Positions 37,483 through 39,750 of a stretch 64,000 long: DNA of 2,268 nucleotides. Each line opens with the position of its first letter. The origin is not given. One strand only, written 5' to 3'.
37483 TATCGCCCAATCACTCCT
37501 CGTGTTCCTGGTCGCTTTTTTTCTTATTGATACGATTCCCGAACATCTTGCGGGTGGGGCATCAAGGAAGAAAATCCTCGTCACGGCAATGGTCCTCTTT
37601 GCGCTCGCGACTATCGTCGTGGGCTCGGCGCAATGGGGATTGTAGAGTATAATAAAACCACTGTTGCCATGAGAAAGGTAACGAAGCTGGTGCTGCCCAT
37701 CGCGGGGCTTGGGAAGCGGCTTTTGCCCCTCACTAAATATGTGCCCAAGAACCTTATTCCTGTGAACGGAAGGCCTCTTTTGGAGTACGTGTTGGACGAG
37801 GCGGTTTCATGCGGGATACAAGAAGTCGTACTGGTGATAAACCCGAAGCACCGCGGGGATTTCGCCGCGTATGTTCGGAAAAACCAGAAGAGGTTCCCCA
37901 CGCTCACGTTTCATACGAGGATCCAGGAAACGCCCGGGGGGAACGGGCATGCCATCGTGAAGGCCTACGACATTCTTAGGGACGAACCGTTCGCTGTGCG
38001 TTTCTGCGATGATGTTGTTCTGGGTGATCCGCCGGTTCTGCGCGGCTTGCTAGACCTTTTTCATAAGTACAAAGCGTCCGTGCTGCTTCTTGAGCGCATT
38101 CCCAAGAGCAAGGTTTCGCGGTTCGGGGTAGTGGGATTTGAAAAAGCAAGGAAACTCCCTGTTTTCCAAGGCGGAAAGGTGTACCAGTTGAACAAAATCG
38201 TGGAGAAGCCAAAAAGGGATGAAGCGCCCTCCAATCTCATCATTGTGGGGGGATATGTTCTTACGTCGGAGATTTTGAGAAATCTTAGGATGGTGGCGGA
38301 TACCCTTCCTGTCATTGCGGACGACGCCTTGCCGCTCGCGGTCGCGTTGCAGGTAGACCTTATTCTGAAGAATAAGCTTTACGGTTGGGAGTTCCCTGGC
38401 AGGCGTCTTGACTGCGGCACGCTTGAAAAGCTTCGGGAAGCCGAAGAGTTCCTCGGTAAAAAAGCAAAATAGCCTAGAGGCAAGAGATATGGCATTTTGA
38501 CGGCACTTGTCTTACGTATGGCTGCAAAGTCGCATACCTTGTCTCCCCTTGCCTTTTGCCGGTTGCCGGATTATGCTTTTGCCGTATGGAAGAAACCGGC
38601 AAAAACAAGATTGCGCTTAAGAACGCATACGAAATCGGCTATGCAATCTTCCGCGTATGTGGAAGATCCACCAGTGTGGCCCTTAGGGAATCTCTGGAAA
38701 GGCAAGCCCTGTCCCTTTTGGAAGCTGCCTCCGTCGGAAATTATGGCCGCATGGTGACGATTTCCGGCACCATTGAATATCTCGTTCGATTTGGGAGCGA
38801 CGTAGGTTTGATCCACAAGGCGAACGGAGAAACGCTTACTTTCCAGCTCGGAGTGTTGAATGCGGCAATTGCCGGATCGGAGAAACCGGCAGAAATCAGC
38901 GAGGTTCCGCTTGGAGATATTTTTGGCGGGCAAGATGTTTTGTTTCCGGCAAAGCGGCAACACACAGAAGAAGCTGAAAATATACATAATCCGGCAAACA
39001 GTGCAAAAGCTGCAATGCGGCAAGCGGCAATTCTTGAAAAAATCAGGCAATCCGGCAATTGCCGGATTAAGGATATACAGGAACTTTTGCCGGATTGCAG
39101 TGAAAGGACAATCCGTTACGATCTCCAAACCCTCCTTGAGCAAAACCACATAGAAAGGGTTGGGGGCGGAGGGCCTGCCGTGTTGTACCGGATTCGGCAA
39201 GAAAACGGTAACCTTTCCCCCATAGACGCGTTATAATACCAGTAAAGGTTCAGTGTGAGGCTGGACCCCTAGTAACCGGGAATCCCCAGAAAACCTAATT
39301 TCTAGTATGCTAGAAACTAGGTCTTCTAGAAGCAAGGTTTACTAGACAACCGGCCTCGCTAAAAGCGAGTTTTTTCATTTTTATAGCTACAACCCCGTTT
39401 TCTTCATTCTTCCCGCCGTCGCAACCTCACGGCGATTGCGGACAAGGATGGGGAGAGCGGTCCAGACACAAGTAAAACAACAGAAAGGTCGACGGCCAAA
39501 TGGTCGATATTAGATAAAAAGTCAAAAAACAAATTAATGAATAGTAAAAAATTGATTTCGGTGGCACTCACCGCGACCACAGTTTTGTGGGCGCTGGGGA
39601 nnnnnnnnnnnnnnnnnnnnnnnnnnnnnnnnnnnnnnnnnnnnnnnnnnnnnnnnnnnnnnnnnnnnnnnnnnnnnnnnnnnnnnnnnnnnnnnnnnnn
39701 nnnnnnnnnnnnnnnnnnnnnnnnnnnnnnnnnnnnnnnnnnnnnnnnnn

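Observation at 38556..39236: ORF saturated with a recurring 9-mer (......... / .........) including an 18-bp perfect palindrome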

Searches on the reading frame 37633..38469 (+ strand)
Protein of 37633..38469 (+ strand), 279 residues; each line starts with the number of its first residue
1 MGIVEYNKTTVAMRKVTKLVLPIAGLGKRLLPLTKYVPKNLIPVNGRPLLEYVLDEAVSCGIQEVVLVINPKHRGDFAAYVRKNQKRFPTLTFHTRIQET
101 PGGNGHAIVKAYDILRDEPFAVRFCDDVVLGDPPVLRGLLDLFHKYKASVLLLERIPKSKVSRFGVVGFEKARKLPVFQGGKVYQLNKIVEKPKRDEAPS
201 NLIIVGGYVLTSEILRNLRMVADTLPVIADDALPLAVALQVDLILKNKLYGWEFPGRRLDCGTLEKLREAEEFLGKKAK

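Call 70: search_protein_families(library=ncbifam, proteins=[window:37633-38469:+], max_evalue=0.01)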
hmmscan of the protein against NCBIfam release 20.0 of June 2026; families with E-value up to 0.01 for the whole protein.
window:37633-38469:+ (279 aa): 36 families (the best 25 are shown)
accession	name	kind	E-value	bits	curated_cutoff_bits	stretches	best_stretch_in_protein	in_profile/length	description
TIGR01099.1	galU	equivalog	1e-47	162.9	326.8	2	92-265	95-256/261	UTP--glucose-1-phosphate uridylyltransferase GalU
NF009928.0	PRK13389.1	equivalog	5.2e-32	111.2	548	2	13-70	5-62/302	UTP--glucose-1-phosphate uridylyltransferase GalU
TIGR01208.1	rmlA_long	equivalog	2.8e-26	92.3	320.25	1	19-271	2-231/353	glucose-1-phosphate thymidylyltransferase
NF007516.0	PRK10122.1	equivalog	7.9e-24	84.3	534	2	18-70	5-57/297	UTP--glucose-1-phosphate uridylyltransferase GalF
TIGR03992.1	Arch_glmU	subfamily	8.2e-23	80.9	292.1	1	20-221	4-179/393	bifunctional sugar-1-phosphate nucleotidylyltransferase/acetyltransferase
TIGR01105.1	galF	equivalog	4.7e-22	78.5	659.2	2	18-70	5-57/297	GalU regulator GalF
NF041313.1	UDPGP_AglF_Halo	equivalog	2.6e-21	76.2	400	1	20-272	4-232/234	UTP--glucose-1-phosphate uridylyltransferase AglF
NF045761.1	NAMPUrTaseMurU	equivalog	6.7e-15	55.5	250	1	23-125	7-106/226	N-acetylmuramate alpha-1-phosphate uridylyltransferase MurU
NF052502.1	man1P_GTase_Rv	exception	3.2e-12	46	440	1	20-218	4-182/352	mannose-1-phosphate guanylyltransferase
NF041173.1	Sug_nt_acttase_Thmprot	equivalog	1.6e-11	43.8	600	1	18-218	2-176/405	bifunctional sugar-1-phosphate nucleotidylyltransferase/acetyltransferase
TIGR01207.1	rmlA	equivalog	2.4e-11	43.3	360.65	1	24-213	7-178/286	glucose-1-phosphate thymidylyltransferase RfbA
NF045697.1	MurNAcPUrMurU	equivalog_domain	2.7e-09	36.8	370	1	23-153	4-132/229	N-acetylmuramate alpha-1-phosphate uridylyltransferase MurU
NF049965.1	GlMnHpPGnyltfHddC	equivalog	3e-09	36.9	300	1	23-122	7-102/221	D-glycero-D-manno-heptose 1-phosphate guanosyltransferase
NF012024.0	PRK15480.1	equivalog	9.9e-09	34.7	588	1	16-172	3-154/292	glucose-1-phosphate thymidylyltransferase RfbA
NF041135.1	IPPtranDIPPsyn_Thcocales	equivalog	6.6e-08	32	580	1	20-128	4-103/419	bifunctional L-myo-inositol-1-phosphate cytidylyltransferase/CDP-L-myo-inositol myo-inositolphosphotransferase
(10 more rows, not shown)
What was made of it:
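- On DeoR/GlpR family transcriptional regulators: All NCBIfam full-length models score far below their cut-offs, for example 32 bits against 300 (call 70).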

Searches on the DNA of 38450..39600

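Call 45: search_rna_families(source=window, start=38450, end=39600, threshold=evalue, max_evalue=10)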
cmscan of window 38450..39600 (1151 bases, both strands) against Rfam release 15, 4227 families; matches with E-value up to 10: 5.
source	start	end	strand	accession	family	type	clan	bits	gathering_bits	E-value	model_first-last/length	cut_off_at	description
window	39302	39378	+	RF00513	Trp_leader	Cis-reg; leader;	-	17.3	41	1.8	1-100/100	no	Tryptophan operon leader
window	39289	39325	-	RF00074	mir-29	Gene; miRNA;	-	17.2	46.7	1.9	1-70/70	no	mir-29 microRNA precursor family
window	38914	38981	+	RF01905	HOTAIR_2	Gene; lncRNA;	-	16.5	60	0.35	1-69/69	no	HOTAIR conserved region 2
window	39114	39174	-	RF01903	mir-500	Gene; miRNA;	-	15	78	3.8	1-84/84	no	mir-500 microRNA precursor family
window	38472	38583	+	RF02479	GlsR13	Gene; snRNA; snoRNA; CD-box;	-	14.1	100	4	1-100/100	no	Small nucleolar RNA GlsR13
